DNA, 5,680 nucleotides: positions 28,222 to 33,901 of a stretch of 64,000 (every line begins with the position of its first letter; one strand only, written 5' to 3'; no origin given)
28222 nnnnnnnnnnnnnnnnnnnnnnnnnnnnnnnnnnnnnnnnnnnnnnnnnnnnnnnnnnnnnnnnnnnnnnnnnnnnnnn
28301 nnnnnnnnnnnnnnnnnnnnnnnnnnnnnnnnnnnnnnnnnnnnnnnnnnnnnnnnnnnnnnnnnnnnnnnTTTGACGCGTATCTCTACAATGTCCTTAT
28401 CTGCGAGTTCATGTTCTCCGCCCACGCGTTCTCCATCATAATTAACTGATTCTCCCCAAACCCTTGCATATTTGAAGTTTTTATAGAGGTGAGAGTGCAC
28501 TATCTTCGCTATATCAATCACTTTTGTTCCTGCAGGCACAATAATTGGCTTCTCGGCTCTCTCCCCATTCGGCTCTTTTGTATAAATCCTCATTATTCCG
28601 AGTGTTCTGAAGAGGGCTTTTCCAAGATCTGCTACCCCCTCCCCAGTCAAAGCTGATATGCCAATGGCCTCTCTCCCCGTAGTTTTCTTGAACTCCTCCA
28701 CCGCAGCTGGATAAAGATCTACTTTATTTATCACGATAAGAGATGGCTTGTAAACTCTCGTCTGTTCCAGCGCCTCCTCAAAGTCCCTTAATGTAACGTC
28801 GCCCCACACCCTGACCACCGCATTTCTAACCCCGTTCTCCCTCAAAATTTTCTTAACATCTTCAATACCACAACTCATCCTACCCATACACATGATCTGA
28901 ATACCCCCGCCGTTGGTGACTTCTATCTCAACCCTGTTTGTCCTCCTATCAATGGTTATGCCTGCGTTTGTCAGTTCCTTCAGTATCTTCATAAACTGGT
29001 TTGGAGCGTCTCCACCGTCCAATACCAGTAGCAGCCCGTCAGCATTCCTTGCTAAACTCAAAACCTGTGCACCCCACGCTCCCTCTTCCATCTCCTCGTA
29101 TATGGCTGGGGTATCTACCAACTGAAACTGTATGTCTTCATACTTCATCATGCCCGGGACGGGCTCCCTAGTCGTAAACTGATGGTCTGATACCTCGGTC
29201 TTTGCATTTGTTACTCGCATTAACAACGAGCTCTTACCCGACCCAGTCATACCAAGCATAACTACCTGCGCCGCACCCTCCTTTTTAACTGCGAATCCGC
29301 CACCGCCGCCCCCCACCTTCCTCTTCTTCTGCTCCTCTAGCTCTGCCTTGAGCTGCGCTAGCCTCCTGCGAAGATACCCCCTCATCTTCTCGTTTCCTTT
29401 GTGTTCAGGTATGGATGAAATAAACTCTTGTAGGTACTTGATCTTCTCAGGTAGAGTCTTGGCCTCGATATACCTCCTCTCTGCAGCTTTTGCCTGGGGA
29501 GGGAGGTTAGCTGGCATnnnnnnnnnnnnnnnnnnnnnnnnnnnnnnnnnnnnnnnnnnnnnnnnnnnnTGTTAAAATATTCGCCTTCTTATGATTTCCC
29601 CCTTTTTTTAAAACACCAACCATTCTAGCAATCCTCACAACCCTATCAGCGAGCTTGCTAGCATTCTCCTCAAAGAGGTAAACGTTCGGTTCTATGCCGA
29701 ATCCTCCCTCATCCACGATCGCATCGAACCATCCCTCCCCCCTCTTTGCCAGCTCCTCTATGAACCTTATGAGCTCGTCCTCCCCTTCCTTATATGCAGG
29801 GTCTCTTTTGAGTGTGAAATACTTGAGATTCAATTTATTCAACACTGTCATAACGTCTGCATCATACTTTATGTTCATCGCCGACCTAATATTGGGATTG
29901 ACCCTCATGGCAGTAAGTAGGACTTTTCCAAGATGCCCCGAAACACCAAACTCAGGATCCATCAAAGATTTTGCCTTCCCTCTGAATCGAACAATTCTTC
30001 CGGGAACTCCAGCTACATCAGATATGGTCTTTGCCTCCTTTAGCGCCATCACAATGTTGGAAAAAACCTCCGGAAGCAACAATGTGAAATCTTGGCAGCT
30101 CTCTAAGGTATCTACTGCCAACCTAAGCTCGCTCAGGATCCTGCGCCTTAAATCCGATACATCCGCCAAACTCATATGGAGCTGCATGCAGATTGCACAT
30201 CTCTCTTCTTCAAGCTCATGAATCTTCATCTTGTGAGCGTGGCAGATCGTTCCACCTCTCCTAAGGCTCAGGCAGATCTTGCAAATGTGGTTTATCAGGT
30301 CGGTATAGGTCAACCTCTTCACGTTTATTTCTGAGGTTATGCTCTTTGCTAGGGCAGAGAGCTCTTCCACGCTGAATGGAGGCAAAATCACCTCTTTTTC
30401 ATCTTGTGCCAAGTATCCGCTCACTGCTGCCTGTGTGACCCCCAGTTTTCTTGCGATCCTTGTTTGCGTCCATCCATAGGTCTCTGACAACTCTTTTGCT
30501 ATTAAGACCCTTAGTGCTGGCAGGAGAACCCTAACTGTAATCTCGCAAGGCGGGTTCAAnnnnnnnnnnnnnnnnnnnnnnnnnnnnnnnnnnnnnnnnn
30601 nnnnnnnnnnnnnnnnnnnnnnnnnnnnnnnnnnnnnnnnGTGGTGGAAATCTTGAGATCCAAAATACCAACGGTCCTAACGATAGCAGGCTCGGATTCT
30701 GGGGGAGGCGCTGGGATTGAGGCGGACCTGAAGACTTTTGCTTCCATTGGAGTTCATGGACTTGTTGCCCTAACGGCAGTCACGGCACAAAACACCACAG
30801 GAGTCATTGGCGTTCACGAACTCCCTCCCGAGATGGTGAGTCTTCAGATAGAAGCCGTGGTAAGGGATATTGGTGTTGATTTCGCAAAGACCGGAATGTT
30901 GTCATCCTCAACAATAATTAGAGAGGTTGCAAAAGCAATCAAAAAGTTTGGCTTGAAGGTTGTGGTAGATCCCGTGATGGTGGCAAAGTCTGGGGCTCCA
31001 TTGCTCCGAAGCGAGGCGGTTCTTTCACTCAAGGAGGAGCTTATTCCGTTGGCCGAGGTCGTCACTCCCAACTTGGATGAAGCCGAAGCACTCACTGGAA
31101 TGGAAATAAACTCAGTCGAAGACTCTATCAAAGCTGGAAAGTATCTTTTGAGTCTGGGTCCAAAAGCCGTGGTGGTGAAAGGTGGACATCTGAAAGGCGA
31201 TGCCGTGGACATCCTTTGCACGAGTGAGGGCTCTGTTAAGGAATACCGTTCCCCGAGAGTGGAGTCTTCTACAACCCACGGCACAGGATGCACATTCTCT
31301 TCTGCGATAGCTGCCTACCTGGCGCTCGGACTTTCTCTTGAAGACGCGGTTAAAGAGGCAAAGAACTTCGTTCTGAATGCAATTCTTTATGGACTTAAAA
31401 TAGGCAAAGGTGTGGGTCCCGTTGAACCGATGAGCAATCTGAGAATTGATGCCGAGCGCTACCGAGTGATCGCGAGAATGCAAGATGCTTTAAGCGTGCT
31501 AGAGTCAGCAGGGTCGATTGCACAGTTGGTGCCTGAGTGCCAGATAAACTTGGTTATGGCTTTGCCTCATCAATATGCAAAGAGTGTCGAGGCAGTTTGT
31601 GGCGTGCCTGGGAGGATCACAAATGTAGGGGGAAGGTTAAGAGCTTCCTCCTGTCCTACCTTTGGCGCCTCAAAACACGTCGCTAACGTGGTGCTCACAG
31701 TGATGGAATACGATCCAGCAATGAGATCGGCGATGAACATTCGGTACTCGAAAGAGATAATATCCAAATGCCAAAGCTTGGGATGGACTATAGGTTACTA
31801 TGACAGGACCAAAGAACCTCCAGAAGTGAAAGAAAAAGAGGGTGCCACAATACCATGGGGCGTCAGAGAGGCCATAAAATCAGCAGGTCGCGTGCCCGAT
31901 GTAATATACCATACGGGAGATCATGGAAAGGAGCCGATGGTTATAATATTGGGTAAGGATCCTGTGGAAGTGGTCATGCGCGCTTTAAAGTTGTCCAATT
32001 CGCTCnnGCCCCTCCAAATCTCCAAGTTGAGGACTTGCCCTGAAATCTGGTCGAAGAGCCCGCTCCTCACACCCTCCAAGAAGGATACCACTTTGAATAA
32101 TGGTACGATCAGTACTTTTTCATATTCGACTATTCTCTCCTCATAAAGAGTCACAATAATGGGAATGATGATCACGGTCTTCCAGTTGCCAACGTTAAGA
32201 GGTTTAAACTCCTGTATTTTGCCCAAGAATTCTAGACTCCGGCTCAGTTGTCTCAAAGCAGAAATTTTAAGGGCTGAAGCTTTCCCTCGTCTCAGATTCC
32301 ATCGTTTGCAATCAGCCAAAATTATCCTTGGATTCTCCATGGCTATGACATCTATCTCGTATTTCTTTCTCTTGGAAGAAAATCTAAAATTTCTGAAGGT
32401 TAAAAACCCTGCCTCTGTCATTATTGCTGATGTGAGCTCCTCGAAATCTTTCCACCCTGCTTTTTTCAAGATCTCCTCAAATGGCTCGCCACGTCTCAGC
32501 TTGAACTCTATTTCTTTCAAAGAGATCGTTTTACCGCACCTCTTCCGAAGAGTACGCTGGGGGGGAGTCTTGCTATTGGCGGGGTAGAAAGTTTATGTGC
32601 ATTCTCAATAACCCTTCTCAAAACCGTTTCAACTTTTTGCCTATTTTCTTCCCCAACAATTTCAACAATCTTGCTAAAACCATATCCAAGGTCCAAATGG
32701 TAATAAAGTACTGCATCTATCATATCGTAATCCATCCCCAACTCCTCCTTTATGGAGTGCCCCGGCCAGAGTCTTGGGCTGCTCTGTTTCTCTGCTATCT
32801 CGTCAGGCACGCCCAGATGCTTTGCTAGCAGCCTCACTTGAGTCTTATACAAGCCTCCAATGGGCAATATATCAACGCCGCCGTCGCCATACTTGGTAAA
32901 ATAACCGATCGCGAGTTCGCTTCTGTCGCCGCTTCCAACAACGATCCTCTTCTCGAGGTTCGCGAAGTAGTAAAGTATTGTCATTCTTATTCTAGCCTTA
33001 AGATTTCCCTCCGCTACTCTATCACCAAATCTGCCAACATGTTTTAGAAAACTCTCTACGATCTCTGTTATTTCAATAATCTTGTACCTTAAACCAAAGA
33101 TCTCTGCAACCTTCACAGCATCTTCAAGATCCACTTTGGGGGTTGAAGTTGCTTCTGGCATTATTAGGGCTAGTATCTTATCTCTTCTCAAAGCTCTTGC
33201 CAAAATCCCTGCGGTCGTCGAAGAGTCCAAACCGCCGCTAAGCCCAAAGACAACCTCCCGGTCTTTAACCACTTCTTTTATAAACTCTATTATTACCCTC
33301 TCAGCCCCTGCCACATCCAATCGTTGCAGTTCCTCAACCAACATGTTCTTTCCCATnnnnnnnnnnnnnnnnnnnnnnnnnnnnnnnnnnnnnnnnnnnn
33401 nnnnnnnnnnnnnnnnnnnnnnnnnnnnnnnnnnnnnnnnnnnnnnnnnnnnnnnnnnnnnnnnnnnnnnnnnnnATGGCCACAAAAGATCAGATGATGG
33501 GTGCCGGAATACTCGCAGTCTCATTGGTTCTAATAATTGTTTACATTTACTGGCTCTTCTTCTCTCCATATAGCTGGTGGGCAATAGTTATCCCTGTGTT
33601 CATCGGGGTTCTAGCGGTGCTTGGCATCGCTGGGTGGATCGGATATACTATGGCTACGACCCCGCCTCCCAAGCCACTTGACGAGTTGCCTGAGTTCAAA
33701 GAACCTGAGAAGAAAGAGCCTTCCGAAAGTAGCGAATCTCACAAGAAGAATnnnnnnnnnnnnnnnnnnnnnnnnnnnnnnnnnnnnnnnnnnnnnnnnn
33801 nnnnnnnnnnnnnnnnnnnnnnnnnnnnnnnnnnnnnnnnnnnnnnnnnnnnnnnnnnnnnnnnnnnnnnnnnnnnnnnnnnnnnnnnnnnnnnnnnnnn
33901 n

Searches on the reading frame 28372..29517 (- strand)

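Call 11: search_protein_families(library=ncbifam, proteins=[window:28372-29517:-])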
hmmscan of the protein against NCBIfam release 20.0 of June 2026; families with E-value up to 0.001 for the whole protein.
window:28372-29517:- (382 aa): 19 families
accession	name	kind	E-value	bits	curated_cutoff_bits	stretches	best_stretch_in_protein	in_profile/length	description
TIGR02729.1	Obg_CgtA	equivalog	2.1e-19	69.7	280.25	1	83-188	158-270/329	Obg family GTPase CgtA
NF008956.1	PRK12299.1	equivalog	2.3e-18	66.3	300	1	83-192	159-270/327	GTPase ObgE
NF008955.0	PRK12297.1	equivalog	2.3e-18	66.3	406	2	83-186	160-270/429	GTPase ObgE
TIGR00231.1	small_GTP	domain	1e-14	54.7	42.5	1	83-188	4-114/164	GTP-binding protein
NF000908.1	PRK00089.1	equivalog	8e-13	48.3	237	1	84-185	5-109/291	GTPase Era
TIGR03594.1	GTPase_EngA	equivalog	2.2e-12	46.7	306.7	1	84-172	2-93/432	ribosome biogenesis GTPase Der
NF007171.0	PRK09602.1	subfamily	2.7e-12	46.2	387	0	300-379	312-393/397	YchF-related putative GTPase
TIGR03156.1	GTP_HflX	equivalog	7.5e-12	44.8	216.75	1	43-143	153-251/351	GTPase HflX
NF008954.1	PRK12296.1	equivalog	2.4e-10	39.5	377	1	82-146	159-223/470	GTPase ObgE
NF003661.0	PRK05291.1-3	equivalog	1.5e-09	37.7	380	1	51-303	191-367/448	tRNA uridine-5-carboxymethylaminomethyl(34) synthesis GTPase MnmE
TIGR03918.1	GTP_HydF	equivalog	5.7e-09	35.3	325.55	1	83-189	8-118/392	[FeFe] hydrogenase H-cluster maturation GTPase HydF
NF002828.0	PRK03003.1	equivalog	8.7e-09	34.5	631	1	78-145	209-277/477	ribosome biogenesis GTPase Der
NF008280.0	PRK11058.1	equivalog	6.9e-08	31.7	441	1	43-170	161-288/426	ribosome rescue GTPase HflX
NF007071.0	PRK09518.1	equivalog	6.9e-08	31.4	953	1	80-157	442-519/706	bifunctional cytidylate kinase/GTPase Der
TIGR00450.1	mnmE_trmE_thdF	equivalog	4.7e-07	29.3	252.6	1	80-167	207-297/446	tRNA uridine-5-carboxymethylaminomethyl(34) synthesis GTPase MnmE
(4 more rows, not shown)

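Call 73: search_protein_families(library=pfam, proteins=[window:28372-29517:-])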
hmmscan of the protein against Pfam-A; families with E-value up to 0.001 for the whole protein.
window:28372-29517:- (382 aa): 5 families
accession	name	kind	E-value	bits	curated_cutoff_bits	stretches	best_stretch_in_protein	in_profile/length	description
PF01926.29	MMR_HSR1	-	6.2e-19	68.6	21.9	1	84-184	1-98/113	50S ribosome-binding GTPase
PF16897.10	MMR_HSR1_Xtn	-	3.3e-17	62.8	35.2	1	204-307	2-105/106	C-terminal region of MMR_HSR1 domain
PF02824.27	TGS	-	1.3e-13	51.2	22.2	1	309-379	1-58/60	TGS domain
PF02421.24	FeoB_N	-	9.4e-08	32.2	27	1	84-142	2-60/156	Ferrous iron transport protein B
PF03193.22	RsgA_GTPase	-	0.00071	19.9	30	0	84-107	108-132/174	RsgA GTPase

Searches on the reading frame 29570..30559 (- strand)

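Call 11: search_protein_families(library=ncbifam, proteins=[window:29570-30559:-])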
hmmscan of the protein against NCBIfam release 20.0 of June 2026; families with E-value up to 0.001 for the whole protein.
window:29570-30559:- (330 aa): 2 families
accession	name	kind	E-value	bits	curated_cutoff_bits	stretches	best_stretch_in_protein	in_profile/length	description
NF006346.0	PRK08573.1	equivalog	6.6e-31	107.5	528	1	132-311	263-449/450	bifunctional hydroxymethylpyrimidine kinase/phosphomethylpyrimidine kinase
NF007271.0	PRK09726.1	equivalog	0.00087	19.2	79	0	24-55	20-51/88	type II toxin-antitoxin system antitoxin HipB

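Call 73: search_protein_families(library=pfam, proteins=[window:29570-30559:-])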
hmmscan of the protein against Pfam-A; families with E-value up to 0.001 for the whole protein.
window:29570-30559:- (330 aa): 1 family
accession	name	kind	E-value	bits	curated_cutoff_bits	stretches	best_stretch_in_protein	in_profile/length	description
PF10120.14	ThiN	-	2.4e-49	167.7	25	1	144-308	1-164/165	Thiamine-phosphate synthase ThiN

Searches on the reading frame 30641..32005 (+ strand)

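Call 15: search_protein_families(library=ncbifam, proteins=[window:30641-32005:+])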
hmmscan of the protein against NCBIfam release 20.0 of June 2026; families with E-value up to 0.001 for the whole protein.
window:30641-32005:+ (455 aa): 19 families
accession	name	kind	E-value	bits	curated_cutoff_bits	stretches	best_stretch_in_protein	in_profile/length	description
NF006346.0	PRK08573.1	equivalog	6e-183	608.7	528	1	8-451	3-448/450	bifunctional hydroxymethylpyrimidine kinase/phosphomethylpyrimidine kinase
TIGR00097.1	HMP-P_kinase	equivalog_domain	2.3e-99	331.8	204.95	1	12-262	1-252/254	bifunctional hydroxymethylpyrimidine kinase/phosphomethylpyrimidine kinase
NF011301.0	PRK14713.1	equivalog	2.5e-73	247.7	512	1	6-274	18-290/534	bifunctional hydroxymethylpyrimidine kinase/phosphomethylpyrimidine kinase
NF009077.0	PRK12412.1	equivalog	8.6e-65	218.8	385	1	10-262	4-260/274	pyridoxine/pyridoxal/pyridoxamine kinase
NF007070.0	PRK09517.1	equivalog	3.5e-61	207.5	761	1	8-267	240-503/755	multifunctional thiamine-phosphate pyrophosphorylase/synthase/phosphomethylpyrimidine kinase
NF009259.0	PRK12616.1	equivalog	6.2e-56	190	390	1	12-270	6-268/270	bifunctional hydroxymethylpyrimidine kinase/phosphomethylpyrimidine kinase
NF009078.0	PRK12413.1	equivalog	1.1e-45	156.2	225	1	11-249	5-241/253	bifunctional hydroxymethylpyrimidine kinase/phosphomethylpyrimidine kinase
NF006034.0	PRK08176.1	equivalog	1.8e-18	66.8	342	1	101-250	116-266/283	pyridoxine/pyridoxal/pyridoxamine kinase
NF005491.0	PRK07105.1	equivalog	3.8e-16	59.3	231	1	22-253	18-259/286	pyridoxamine kinase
NF004398.0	PRK05756.1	equivalog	1.8e-15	57.1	292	1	99-249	99-255/287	pyridoxal kinase PdxY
TIGR00687.1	pyridox_kin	equivalog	2.5e-15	56.6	144.5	1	96-246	93-253/288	pyridoxal kinase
TIGR02152.1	D_ribokin_bact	equivalog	7.7e-14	51.7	299.65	1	94-242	144-275/298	ribokinase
NF008353.0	PRK11142.1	equivalog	9.3e-11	41.8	341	1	128-241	169-277/307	ribokinase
TIGR03168.1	1-PFK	subfamily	1.1e-08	34.4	216.4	1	91-241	144-275/305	hexose kinase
TIGR03828.1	pfkB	equivalog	2e-07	30.3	292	1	91-241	144-275/305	1-phosphofructokinase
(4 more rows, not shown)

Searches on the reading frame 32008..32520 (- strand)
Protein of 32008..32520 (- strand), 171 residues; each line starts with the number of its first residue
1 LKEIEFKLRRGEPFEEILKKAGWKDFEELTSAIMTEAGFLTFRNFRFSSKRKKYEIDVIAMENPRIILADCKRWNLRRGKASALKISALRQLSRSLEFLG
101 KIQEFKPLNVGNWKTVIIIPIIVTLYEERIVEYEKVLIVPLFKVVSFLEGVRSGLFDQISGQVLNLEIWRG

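Call 15: search_protein_families(library=ncbifam, proteins=[window:32008-32520:-])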
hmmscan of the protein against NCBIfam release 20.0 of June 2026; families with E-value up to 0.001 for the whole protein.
window:32008-32520:- (171 aa): 0 families

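Call 17: search_protein_families(library=pfam, max_evalue=0.01, proteins=[window:32008-32520:-])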
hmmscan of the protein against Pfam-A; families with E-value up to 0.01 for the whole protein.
window:32008-32520:- (171 aa): 2 families
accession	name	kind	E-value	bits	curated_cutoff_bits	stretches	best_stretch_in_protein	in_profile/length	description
PF04471.18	Mrr_cat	-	1e-05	26.1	21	1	19-92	2-69/115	Restriction endonuclease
PF08378.17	NERD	-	0.0011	19.9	22.1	1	32-102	11-95/111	Nuclease-related domain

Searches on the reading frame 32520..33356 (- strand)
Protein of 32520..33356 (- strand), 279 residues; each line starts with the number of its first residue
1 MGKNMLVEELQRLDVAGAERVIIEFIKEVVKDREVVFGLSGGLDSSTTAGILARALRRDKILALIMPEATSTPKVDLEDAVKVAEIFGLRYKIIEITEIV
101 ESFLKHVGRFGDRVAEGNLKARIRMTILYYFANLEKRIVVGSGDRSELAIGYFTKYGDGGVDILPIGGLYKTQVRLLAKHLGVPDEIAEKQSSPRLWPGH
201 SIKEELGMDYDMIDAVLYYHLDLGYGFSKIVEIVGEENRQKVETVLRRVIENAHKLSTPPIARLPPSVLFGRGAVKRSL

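Call 16: search_protein_families(library=ncbifam, proteins=[window:32520-33356:-])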
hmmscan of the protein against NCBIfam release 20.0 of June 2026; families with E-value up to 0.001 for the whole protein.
window:32520-33356:- (279 aa): 13 families
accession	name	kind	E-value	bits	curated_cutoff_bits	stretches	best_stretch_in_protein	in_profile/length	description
NF010587.0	PRK13980.1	equivalog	3.4e-90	301.9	255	1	8-264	4-260/267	NAD+ synthase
TIGR00552.1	nadE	equivalog_domain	1.2e-66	224.5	63.65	1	20-260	7-242/251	NAD(+) synthase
NF002048.0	PRK00876.1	subfamily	5.3e-44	150.4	313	2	113-249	170-306/330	NAD(+) synthase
NF010588.0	PRK13981.1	equivalog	2.8e-34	118.4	479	1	33-256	286-516/546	NAD+ synthase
NF001979.1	PRK00768.1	equivalog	8e-31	107.5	250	1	20-217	22-236/266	NAD(+) synthase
NF002730.0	PRK02628.1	equivalog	8.6e-20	70.4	473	1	31-233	358-587/677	NAD(+) synthase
TIGR00884.1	guaA_Cterm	equivalog_domain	1.2e-11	44.5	338.75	1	23-105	7-85/310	glutamine-hydrolyzing GMP synthase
NF000848.1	PRK00074.1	equivalog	1.3e-09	37.2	400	1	21-66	202-247/512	glutamine-hydrolyzing GMP synthase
TIGR00268.2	TIGR00268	equivalog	2.5e-08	33.5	150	1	31-100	12-80/259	ATP-dependent sacrificial sulfur transferase LarE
NF001138.1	PRK00143.1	equivalog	1.3e-07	30.9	284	1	35-98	2-70/345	tRNA 2-thiouridine(34) synthase MnmA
TIGR00420.1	trmU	equivalog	7.8e-06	25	236.95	0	34-98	2-73/351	tRNA 2-thiouridine(34) synthase MnmA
TIGR01536.1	asn_synth_AEB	equivalog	0.00026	20.1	267.1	1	28-144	248-362/517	asparagine synthase (glutamine-hydrolyzing)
NF033561.1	macrolact_Ik_Al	subfamily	0.00051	18.8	300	1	30-99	209-279/561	albusnodin/ikarugamycin family macrolactam cyclase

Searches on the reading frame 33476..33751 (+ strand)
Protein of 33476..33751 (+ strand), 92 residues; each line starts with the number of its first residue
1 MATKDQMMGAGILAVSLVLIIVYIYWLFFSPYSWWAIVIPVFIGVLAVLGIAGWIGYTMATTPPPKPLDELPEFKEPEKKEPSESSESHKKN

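Call 16: search_protein_families(library=ncbifam, proteins=[window:33476-33751:+])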
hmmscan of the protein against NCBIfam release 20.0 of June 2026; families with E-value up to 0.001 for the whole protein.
window:33476-33751:+ (92 aa): 0 families

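Call 17: search_protein_families(library=pfam, max_evalue=0.01, proteins=[window:33476-33751:+])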
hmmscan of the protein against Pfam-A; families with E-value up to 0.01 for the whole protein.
window:33476-33751:+ (92 aa): 3 families
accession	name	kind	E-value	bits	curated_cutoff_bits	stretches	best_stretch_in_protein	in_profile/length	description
PF07332.16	Phage_holin_3_6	-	1.4e-05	25.6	28.4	1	9-67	42-101/116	Putative Actinobacterial Holin-X, holin superfamily III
PF08510.17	PIG-P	-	3.9e-05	23.9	39.3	1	31-76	40-85/121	PIG-P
PF07297.17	DPM2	-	0.00024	21.8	27.3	0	35-61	45-71/75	Dolichol phosphate-mannose biosynthesis regulatory protein (DPM2)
